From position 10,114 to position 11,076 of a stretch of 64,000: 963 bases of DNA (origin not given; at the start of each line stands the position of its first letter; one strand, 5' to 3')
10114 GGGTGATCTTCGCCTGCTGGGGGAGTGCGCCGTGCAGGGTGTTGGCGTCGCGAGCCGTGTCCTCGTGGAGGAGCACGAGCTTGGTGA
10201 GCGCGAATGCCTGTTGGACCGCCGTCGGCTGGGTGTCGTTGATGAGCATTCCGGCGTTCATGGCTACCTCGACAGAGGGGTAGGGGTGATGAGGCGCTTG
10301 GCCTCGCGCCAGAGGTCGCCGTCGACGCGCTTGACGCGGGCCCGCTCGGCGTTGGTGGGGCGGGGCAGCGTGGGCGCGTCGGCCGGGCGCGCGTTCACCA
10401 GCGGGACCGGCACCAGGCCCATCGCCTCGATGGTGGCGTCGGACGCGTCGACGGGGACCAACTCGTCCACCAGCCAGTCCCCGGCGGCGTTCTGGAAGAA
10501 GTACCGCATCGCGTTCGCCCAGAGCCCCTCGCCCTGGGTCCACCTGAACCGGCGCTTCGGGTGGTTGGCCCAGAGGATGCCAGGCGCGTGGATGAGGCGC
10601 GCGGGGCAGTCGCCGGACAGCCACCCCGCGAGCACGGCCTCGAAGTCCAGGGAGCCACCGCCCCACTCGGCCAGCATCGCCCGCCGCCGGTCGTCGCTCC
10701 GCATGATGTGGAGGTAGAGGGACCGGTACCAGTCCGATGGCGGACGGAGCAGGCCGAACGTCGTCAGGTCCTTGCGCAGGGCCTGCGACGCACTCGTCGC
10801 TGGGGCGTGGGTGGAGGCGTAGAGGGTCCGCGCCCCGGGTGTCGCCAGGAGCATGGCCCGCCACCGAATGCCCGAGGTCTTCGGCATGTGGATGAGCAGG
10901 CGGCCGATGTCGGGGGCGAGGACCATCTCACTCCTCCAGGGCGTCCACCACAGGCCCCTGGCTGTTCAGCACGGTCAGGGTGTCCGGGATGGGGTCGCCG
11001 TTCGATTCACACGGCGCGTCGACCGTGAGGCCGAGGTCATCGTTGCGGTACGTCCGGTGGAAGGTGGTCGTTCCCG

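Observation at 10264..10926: Sulfotransferase gene embedded between the tail-fibre and lysis genes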

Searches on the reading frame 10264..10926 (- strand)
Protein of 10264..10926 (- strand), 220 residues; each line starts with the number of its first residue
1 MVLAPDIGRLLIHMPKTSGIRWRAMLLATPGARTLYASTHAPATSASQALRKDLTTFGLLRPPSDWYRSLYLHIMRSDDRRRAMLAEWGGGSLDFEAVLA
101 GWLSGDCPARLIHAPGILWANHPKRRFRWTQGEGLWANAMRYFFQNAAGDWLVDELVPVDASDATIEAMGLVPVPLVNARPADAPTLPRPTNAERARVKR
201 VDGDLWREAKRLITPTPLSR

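Call 3: search_protein_families(library=pfam, proteins=[window:10264-10926:-], max_evalue=1)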
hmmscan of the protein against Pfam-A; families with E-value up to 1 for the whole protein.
window:10264-10926:- (220 aa): 0 families

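Call 4: search_protein_families(library=phrogs, proteins=[window:10264-10926:-], max_evalue=0.1)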
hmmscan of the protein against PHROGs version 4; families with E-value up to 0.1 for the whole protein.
window:10264-10926:- (220 aa): 0 families

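Call 5: find_homologous_proteins(query=window:10264-10926:-, max_evalue=0.001)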
Query window:10264-10926:- (220 aa): 2 proteins with E <= 0.001 among 686 candidates.
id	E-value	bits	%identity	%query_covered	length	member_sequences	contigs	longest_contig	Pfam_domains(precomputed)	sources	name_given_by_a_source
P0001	8.4e-145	498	100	100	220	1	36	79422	-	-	-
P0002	1.8e-43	167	45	97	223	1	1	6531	-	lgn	-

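Call 6: search_solved_structures(query=window:10264-10926:-, max_evalue=10, show_alignments=3)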
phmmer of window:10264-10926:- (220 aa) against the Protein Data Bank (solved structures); distinct sequences matched with E-value up to 10: 5.
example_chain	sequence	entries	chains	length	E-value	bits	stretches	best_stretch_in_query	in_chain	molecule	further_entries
3mew_A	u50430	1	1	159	0.12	15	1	170-205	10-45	SAGA-associated factor 29 homolog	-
3me9_A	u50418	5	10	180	0.16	14.5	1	170-205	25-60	SAGA-associated factor 29 homolog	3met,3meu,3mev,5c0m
3mea_A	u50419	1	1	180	0.17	14.5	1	170-205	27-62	SAGA-associated factor 29 homolog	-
3lx7_A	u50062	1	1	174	0.19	14.3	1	171-205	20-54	SAGA-associated factor 29 homolog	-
2kdg_A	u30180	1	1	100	0.59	12.7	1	49-101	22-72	Myotilin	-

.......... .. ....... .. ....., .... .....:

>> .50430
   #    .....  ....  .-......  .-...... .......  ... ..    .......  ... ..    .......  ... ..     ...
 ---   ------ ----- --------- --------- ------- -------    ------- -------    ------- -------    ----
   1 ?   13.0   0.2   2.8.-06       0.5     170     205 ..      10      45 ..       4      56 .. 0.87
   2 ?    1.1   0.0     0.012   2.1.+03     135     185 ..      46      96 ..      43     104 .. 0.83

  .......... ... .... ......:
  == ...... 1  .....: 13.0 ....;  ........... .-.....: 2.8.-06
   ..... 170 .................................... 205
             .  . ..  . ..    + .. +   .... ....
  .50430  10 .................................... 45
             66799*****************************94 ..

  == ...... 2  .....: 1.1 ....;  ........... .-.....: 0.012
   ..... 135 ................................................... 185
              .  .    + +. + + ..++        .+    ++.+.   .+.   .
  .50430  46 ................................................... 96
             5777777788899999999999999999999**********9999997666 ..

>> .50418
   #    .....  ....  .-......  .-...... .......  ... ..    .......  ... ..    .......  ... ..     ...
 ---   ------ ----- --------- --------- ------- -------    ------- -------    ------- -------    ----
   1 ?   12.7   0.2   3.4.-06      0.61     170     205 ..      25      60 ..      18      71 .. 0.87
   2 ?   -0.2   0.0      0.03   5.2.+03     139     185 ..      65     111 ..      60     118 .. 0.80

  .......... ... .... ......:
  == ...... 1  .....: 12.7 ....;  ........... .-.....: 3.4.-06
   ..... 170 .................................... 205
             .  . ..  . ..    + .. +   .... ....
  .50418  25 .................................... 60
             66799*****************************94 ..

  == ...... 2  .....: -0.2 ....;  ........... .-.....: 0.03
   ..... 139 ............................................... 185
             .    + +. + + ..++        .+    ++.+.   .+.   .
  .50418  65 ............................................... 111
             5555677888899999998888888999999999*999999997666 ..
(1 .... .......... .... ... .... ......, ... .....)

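Call 9: find_encoding_contigs(protein=P0002, flank=10000)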
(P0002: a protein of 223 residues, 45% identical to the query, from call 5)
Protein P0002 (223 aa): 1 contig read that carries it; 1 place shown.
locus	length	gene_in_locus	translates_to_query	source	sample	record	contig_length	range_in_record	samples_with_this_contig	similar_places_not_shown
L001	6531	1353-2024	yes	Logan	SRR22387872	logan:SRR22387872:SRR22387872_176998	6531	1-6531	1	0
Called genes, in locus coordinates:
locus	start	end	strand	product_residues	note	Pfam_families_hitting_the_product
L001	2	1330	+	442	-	?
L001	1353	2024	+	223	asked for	-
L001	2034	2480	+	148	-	-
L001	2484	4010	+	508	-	-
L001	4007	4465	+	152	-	PF08291:Peptidase_M15_3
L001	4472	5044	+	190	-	-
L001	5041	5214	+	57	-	-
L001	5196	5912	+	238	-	PF00072:Response_reg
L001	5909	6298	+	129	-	-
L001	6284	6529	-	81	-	?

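Call 11: search_protein_families(library=ncbifam, proteins=[window:10264-10926:-, P0002], max_evalue=10)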
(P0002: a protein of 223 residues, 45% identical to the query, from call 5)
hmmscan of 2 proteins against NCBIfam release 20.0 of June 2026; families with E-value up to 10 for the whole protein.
window:10264-10926:- (220 aa): 1 family
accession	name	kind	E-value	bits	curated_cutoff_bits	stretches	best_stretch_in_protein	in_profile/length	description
NF042928.1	HemQ_actino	equivalog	0.081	12.2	235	1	36-101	101-158/220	hydrogen peroxide-dependent heme synthase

P0002 (223 aa): 0 families

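Call 16: search_protein_representatives(alignment_id=A1)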
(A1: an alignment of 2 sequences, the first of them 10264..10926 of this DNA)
Query: 2 sequences, 228 profile positions. Proteins with E-value up to 0.001 (for the whole library): 199; up to 1e-10: 72; up to 1e-30: 4. The best 150 are listed.
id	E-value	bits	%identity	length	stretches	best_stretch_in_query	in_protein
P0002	3.3e-132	455.1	-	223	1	1-222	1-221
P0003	2.7e-44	167.5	-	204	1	2-211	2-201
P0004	3.6e-44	167.1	-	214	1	1-222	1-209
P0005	3.0e-38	147.8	-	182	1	39-218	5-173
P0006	2.4e-28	115.4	-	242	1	8-211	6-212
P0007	6.0e-27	110.8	-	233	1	6-188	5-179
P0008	7.6e-27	110.5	-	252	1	9-185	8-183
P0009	1.6e-25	106.1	-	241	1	7-215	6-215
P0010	6.4e-22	94.4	-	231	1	7-159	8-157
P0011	2.2e-20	89.3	-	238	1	9-189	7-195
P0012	1.1e-19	87.0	-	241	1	7-216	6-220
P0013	1.3e-18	83.6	-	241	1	11-144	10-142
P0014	4.8e-18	81.7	-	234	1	12-213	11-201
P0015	5.7e-18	81.4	-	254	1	2-182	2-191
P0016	2.0e-17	79.6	-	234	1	9-195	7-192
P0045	3.6e-13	65.7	-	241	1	8-213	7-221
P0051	1.1e-12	64.2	-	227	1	8-174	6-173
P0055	2.8e-12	62.8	-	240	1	10-188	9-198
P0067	1.4e-11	60.6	-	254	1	9-172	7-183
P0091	1.9e-09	53.5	-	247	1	6-216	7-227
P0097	3.5e-09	52.7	-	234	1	8-156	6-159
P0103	1.0e-08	51.1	-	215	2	38-161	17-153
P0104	1.1e-08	51.1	-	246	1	48-210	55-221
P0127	5.8e-07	45.4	-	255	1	10-216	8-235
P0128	6.3e-07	45.3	-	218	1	39-164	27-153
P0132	1.2e-06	44.4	-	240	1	11-188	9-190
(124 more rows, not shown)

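Call 21: search_protein_families(library=pfam, alignment_id=A2, max_evalue=0.01)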
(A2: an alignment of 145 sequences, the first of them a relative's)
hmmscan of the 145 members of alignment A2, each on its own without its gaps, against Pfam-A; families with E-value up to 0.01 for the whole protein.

A. member 1, P0001 (220 aa): 0 families

B. families by the number of members that match (of 145 scanned): 5 families
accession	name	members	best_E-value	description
PF00685.33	Sulfotransfer_1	3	4.4e-05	Sulfotransferase domain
PF17784.7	Sulfotransfer_4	2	0.0021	Sulfotransferase domain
PF03567.20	Sulfotransfer_2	2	0.0031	Sulfotransferase family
PF07503.17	zf-HYPF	1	0.0024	HypF finger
PF15342.11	FAM212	1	0.0054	FAM212 family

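Call 22: search_solved_structures(query=A2, max_evalue=10, show_alignments=4)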
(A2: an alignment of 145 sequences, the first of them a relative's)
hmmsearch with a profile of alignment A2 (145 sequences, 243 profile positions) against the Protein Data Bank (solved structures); distinct sequences matched with E-value up to 10: 26.
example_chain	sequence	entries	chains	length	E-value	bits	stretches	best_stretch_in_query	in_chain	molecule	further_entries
9m0l_A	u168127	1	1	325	0.0011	21.8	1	36-208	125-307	Cytosolic sulfotransferase 18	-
5mek_A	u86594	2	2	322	0.0011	21.8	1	36-208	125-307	Cytosolic sulfotransferase 18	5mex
5t03_A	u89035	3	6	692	0.0091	18.8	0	56-85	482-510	maltose binding protein - heparan sulfate 6-O-sulfotransferase isoform 3 fusion protein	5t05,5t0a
1cjm_A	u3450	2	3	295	0.04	16.7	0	9-30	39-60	PROTEIN (ARYL SULFOTRANSFERASE) | Monoamine-sulfating phenol sulfotransferase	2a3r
8k9y_A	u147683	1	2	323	0.04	16.7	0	10-43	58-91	Cytosolic sulfotransferase 16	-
1z29_A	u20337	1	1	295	0.1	15.3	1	9-41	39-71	Phenol-sulfating phenol sulfotransferase 2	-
1ls6_A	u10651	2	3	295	0.14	15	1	9-41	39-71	aryl sulfotransferase | Sulfotransferase 1A1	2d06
4gra_A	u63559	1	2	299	0.15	14.9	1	9-41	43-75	Sulfotransferase 1A1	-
1z28_A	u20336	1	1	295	0.15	14.8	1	9-41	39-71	Phenol-sulfating phenol sulfotransferase 1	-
3u3k_A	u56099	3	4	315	0.17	14.7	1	9-41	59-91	Sulfotransferase 1A1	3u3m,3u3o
3u3j_A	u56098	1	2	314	0.17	14.7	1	9-41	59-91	Sulfotransferase 1A1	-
3u3r_A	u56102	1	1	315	0.19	14.5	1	9-41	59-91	Sulfotransferase 1A1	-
3rnl_A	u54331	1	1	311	0.19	14.5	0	50-81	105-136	Sulfotransferase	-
3qvu_A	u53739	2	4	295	0.19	14.5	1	9-41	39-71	Sulfotransferase 1A1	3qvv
2qp4_A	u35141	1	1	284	0.39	13.5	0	36-108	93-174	Bile salt sulfotransferase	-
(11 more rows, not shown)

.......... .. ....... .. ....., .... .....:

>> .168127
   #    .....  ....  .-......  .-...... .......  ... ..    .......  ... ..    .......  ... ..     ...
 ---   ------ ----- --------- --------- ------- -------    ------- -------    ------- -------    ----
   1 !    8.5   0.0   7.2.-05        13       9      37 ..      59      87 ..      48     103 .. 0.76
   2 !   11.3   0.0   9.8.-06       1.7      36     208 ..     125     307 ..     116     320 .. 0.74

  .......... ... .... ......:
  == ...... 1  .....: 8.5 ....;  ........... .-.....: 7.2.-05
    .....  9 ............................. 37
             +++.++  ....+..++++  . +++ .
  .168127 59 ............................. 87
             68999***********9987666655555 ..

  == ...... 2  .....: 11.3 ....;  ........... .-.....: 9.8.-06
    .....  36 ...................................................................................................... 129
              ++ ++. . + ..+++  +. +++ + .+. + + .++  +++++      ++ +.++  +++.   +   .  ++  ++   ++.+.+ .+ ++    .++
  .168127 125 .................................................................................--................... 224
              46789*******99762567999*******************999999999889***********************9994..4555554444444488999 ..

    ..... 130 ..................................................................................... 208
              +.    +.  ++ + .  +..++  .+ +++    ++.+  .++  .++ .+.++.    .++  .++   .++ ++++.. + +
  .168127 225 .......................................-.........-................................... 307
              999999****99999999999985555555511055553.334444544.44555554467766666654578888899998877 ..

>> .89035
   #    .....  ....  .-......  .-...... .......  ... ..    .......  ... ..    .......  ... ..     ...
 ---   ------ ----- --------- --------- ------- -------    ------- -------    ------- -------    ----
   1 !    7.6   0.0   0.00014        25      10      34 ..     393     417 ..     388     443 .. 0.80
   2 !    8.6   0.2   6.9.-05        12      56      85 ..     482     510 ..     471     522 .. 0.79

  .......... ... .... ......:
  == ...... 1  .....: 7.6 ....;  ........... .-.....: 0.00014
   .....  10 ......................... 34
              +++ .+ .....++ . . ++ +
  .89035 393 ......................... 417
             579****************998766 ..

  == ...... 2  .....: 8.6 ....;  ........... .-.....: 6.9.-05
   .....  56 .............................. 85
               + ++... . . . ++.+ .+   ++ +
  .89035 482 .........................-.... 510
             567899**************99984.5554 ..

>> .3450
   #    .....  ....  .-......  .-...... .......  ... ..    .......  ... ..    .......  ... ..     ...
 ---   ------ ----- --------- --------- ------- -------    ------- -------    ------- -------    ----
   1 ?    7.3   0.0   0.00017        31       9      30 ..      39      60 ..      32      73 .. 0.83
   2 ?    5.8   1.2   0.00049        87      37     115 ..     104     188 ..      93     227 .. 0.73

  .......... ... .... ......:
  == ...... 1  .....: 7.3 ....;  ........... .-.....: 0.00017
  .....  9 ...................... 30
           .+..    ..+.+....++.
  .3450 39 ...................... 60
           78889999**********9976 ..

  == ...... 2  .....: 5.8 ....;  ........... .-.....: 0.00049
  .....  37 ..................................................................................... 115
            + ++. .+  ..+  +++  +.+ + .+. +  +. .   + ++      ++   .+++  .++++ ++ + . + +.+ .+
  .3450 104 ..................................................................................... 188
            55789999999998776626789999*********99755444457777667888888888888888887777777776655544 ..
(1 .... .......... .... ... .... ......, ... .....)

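Call 29: find_related_loci(query=window:10264-10926:-, collection=viral_contigs, flank=10000)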
Query window:10264-10926:- (220 aa) in viral_contigs; peptide patterns used: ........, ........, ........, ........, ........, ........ (x = any residue, [..] = any of these).
14 stretches matched a pattern, but none encodes a relative of the query by tblastn (E <= 1e-3).

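Call 33: predict_structure(alignment_id=A2)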
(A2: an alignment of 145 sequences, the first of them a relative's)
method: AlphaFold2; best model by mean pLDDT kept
length: 220 residues; sequences in the alignment: 145
mean_pLDDT: 93.9   pTM: 0.90
mean pLDDT of the five models: 93.9, 93.3, 93.2, 93.1, 92.9
residues with pLDDT >= 90: 189; 70-90: 26; 50-70: 3; < 50: 2
segments of 3 or more residues with pLDDT < 50: none
pLDDT, mean of each block of 10 residues (from residue 1): 97 95 95 90 96 97 97 96 98 98 96 92 91 98 97 97 93 88 88 98 98 72
secondary structure, 60 per line:
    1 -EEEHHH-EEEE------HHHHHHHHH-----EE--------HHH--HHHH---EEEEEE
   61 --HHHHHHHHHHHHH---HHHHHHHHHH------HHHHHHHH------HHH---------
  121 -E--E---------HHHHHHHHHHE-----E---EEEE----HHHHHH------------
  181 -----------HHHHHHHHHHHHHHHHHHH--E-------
elements in order: E2-4 E9-12 H19-27 H48-51 E55-60 H63-75 H79-88 H95-102 H135-144 E155-158 H163-168 H192-210

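Call 36: fold_search(model_id=the predicted structure, library=pdb)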
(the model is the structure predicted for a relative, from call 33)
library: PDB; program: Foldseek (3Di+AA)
matches with E <= 10: 51; with E <= 0.001: 0
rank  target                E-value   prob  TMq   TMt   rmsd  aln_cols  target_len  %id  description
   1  5t03_B                2.6e-01  0.44  0.43  0.17   9.7       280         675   11  Crystal structure of heparan sulfate 6-O-sulfotransferase with bound PAP and glucuronic acid containing hexasaccharide (released 2017-02-01)
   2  5t05_B                1.6e+00  0.18  0.44  0.18   9.0       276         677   11  Crystal structure of heparan sulfate 6-O-sulfotransferase with bound PAP and IdoA2S containing hexasaccharide substrat (released 2017-02-01)
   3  8cd0_A                2.3e+00  0.05  0.23  0.08  16.9       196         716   12  Human heparan sulfate N-deacetylase-N-sulfotransferase 1 in complex with calcium, 3'-phosphoadenosine-5'-phosphosulfat (released 2024-02-07)
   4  3qfe_A                2.4e+00  0.02  0.15  0.11  17.5       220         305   14  Crystal structures of a putative dihydrodipicolinate synthase family protein from Coccidioides immitis (released 2011-02-02)
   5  4jlo_A                3.0e+00  0.03  0.21  0.22  10.9       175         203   12  Crystal structure of Aquifex adenylate kinase R150K mutant (released 2014-06-25)
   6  6yw5_XX               3.0e+00  0.03  0.11  0.07  14.3        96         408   17  The structure of the small subunit of the mitoribosome from Neurospora crassa (released 2020-11-11)
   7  6b4z                  3.0e+00  0.03  0.25  0.22  15.7       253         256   11  Schistosoma mansoni (Blood Fluke) Sulfotransferase, T157S Mutant (released 2018-10-10)
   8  1x8j_A                3.8e+00  0.04  0.20  0.14   7.3       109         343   14  Crystal structure of retinol dehydratase in complex with androsterone and inactive cofactor PAP (released 2005-02-08)
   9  5ycc_A                4.0e+00  0.02  0.17  0.19  11.0       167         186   11  Crystal structure of Notothenia coriiceps adenylate kinase variant (released 2018-09-12)
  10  3gd7_B                4.3e+00  0.01  0.16  0.11  14.8       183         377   11  Crystal structure of human NBD2 complexed with N6-Phenylethyl-ATP (P-ATP) (released 2010-03-02)
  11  6pk5_B                4.5e+00  0.01  0.16  0.17  13.1       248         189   11  Adenylate kinase from Methanococcus igneus - apo form (released 2020-07-01)
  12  2xkb_A                4.8e+00  0.03  0.19  0.12  10.9       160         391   14  Crystal structure of GDP-form protofilaments of Bacillus thuringiensis serovar israelensis TubZ (released 2010-11-10)
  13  6bdq                  5.1e+00  0.03  0.24  0.21  15.1       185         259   11  Schistosoma mansoni (Blood Fluke) Sulfotransferase/CIDD-0000074 (Compound 10a) Complex (released 2018-10-03)
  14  1p3j                  5.1e+00  0.02  0.20  0.20  11.7       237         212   10  Adenylate Kinase from Bacillus subtilis (released 2004-05-04)
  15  1fmj_A                5.4e+00  0.04  0.18  0.12   5.1        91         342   13  CRYSTAL STRUCTURE OF MERCURY DERIVATIVE OF RETINOL DEHYDRATASE IN A COMPLEX WITH RETINOL AND PAP (released 2001-05-02)
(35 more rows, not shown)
